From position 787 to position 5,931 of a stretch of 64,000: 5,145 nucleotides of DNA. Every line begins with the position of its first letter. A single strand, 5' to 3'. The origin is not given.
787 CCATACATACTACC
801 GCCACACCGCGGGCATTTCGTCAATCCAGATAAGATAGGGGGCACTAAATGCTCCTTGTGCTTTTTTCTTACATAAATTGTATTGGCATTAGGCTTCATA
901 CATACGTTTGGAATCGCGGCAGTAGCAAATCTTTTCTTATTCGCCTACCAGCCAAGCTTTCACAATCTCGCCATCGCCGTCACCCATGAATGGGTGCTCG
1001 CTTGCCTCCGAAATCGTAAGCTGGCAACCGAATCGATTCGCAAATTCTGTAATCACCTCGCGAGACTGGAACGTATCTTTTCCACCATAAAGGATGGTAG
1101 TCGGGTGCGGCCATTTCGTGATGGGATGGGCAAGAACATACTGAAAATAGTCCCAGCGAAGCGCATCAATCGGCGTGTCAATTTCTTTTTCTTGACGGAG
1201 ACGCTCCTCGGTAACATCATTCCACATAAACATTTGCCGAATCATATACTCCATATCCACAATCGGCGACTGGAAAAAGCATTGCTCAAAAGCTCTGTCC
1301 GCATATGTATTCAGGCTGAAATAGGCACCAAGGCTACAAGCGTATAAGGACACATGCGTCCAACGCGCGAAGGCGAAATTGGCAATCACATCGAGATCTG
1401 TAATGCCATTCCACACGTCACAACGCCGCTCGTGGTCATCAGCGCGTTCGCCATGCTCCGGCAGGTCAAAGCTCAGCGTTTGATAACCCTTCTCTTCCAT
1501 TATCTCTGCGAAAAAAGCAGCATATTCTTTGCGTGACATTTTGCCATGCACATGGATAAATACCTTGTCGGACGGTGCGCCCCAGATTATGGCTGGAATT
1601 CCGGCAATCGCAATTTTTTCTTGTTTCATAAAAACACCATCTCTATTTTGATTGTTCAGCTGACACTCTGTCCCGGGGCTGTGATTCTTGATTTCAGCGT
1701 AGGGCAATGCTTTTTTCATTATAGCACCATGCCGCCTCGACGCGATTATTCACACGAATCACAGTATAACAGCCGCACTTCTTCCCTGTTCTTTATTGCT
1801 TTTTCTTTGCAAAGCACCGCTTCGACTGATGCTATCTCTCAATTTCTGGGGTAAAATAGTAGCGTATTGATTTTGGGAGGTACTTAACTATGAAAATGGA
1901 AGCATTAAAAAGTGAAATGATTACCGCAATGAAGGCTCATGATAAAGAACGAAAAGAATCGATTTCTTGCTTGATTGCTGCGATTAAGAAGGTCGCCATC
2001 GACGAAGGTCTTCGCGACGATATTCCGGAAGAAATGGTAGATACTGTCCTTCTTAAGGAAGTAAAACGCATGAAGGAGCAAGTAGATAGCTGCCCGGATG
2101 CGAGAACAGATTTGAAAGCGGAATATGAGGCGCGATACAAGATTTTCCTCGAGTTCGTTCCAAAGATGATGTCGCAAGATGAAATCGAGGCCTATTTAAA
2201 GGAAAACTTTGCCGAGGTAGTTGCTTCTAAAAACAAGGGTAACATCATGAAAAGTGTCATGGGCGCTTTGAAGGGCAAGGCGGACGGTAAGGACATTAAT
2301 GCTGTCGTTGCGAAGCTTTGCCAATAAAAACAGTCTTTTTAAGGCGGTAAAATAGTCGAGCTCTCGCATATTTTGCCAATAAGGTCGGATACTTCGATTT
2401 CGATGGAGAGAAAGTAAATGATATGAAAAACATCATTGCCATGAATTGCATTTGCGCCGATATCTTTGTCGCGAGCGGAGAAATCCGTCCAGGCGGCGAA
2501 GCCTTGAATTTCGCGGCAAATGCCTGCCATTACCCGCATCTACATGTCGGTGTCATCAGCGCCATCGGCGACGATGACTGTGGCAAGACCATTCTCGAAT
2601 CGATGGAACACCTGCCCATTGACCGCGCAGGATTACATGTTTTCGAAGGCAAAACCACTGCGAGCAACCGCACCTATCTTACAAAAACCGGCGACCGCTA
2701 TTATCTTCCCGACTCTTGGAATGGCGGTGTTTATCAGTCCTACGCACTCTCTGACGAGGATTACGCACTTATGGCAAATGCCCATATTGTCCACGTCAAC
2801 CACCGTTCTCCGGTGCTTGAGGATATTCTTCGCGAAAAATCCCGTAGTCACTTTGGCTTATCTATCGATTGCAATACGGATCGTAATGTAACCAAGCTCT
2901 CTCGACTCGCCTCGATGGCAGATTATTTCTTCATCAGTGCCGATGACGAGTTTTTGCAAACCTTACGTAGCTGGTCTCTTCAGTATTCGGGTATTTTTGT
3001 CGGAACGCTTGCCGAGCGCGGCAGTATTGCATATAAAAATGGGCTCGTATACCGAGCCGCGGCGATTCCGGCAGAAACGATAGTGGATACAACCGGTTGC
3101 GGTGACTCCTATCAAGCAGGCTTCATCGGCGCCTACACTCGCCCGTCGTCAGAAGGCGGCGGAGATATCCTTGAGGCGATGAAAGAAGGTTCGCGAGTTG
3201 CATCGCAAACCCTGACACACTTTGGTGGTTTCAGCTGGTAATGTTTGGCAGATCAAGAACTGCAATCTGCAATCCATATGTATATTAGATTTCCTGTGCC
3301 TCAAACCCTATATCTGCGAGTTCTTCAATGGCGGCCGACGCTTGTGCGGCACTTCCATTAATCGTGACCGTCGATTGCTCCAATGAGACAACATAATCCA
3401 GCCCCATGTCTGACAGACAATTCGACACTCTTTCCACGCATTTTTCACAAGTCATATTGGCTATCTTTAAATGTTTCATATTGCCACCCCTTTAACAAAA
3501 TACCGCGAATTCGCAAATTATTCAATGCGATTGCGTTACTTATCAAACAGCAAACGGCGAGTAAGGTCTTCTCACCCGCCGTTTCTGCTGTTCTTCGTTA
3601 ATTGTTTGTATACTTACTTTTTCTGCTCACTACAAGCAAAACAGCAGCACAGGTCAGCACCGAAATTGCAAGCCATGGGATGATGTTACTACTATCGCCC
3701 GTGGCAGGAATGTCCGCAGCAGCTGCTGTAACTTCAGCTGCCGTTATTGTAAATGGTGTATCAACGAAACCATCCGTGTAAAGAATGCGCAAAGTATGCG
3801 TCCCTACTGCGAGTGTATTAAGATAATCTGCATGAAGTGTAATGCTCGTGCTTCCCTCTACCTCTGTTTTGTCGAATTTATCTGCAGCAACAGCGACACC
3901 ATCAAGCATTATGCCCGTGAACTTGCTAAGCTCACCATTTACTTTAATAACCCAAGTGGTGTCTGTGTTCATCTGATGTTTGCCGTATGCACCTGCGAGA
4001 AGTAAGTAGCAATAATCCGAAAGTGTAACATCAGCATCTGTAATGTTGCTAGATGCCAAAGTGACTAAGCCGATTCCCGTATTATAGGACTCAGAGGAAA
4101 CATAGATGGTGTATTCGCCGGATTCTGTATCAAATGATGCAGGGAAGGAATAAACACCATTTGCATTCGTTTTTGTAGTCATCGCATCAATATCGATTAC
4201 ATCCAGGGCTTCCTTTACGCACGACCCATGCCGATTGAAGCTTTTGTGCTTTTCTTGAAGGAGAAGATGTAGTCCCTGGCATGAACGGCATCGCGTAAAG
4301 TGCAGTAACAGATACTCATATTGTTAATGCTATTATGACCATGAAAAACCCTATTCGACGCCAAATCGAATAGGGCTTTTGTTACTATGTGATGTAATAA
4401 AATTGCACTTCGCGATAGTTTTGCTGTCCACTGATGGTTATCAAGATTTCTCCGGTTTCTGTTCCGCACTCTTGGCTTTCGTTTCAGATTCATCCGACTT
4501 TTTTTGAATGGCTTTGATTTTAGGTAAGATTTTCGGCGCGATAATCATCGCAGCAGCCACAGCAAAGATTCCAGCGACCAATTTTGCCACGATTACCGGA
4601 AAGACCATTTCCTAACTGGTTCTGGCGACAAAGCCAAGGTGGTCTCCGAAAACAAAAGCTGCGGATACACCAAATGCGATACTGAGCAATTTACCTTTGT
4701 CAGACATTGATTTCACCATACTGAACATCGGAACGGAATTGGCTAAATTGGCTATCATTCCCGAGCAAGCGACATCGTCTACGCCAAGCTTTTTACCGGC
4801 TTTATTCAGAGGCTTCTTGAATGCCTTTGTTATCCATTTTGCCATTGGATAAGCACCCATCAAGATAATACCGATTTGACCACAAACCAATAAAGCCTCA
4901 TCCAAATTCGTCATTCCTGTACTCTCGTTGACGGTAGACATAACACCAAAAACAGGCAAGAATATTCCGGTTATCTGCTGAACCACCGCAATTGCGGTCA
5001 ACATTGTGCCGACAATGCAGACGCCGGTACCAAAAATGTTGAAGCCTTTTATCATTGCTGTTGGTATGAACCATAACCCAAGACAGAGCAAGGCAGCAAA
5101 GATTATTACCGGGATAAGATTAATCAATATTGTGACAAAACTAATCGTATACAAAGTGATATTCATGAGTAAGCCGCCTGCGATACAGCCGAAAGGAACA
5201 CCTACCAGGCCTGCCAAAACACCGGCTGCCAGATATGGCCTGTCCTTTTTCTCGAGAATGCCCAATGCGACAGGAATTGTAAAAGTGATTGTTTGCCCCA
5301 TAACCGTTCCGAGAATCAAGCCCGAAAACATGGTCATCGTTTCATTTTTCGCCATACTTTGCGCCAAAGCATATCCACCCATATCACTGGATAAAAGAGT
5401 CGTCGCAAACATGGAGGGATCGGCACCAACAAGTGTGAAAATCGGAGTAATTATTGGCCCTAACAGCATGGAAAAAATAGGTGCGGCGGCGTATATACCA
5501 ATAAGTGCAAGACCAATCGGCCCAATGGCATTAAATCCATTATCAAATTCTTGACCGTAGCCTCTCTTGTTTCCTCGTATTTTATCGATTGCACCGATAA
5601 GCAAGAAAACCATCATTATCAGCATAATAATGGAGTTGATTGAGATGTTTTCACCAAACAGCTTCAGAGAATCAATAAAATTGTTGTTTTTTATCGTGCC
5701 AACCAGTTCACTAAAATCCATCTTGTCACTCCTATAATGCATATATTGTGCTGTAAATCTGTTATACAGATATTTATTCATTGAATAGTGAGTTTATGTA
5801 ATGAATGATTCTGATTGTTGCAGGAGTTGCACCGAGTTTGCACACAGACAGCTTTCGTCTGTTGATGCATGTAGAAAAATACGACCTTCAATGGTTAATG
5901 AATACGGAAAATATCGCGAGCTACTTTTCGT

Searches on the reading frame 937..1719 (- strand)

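Call 5: search_protein_families(library=pfam, proteins=[window:937-1719:-])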
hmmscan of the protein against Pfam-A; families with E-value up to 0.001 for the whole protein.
window:937-1719:- (260 aa): 1 family
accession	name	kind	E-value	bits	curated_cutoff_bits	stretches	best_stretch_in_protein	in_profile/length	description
PF12146.15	Hydrolase_4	-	2.5e-05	24.1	27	0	50-157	3-114/239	Serine aminopeptidase, S33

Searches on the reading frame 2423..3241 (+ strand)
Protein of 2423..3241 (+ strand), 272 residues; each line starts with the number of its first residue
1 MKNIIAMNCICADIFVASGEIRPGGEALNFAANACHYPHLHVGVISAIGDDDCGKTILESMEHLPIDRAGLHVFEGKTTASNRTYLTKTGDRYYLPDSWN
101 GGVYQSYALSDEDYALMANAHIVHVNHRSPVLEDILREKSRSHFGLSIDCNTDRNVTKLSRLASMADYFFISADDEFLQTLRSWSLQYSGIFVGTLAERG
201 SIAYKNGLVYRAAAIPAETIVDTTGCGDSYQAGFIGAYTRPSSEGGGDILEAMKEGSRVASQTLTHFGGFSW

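Call 5: search_protein_families(library=pfam, proteins=[window:2423-3241:+])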
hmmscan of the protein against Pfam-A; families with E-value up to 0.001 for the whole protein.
window:2423-3241:+ (272 aa): 1 family
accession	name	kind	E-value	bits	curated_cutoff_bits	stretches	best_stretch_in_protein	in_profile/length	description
PF00294.29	PfkB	-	2.1e-22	80.2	25.8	1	18-268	30-294/302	pfkB family carbohydrate kinase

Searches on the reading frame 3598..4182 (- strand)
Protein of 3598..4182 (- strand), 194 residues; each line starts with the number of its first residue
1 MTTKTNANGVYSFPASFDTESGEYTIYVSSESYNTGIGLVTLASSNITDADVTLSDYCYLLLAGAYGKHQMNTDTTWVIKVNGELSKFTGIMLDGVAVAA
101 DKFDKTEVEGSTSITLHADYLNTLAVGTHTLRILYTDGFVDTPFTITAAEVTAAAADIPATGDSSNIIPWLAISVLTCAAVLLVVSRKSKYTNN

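Call 5: search_protein_families(library=pfam, proteins=[window:3598-4182:-])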
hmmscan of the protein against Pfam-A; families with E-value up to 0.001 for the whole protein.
window:3598-4182:- (194 aa): 2 families
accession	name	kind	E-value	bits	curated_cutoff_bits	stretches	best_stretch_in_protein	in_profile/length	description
PF13620.12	CarboxypepD_reg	-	9.3e-05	23.2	32.3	1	2-55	31-82/82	Carboxypeptidase regulatory-like domain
PF07550.17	Shr-like_HID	-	0.00011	23.1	22.3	0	86-147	26-80/82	Heme-binding protein Shr-like, Hb-interacting domain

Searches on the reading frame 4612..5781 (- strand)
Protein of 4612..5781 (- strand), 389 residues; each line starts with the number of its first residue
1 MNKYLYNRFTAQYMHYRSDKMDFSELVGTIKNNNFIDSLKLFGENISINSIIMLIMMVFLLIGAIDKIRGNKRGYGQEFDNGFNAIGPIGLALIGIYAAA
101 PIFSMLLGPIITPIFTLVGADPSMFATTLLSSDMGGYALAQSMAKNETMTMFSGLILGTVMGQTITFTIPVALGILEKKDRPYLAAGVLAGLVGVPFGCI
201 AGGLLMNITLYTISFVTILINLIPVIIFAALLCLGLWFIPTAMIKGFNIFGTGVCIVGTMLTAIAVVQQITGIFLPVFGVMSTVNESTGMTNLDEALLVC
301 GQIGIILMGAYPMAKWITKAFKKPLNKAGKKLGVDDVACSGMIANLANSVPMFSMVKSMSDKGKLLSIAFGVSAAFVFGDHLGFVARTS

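Call 5: search_protein_families(library=pfam, proteins=[window:4612-5781:-])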
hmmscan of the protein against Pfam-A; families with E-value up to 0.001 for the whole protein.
window:4612-5781:- (389 aa): 1 family
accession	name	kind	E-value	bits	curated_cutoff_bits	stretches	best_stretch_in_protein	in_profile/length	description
PF04346.18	EutH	-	2.2e-119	399.2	25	1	48-387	1-324/351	Ethanolamine utilisation protein, EutH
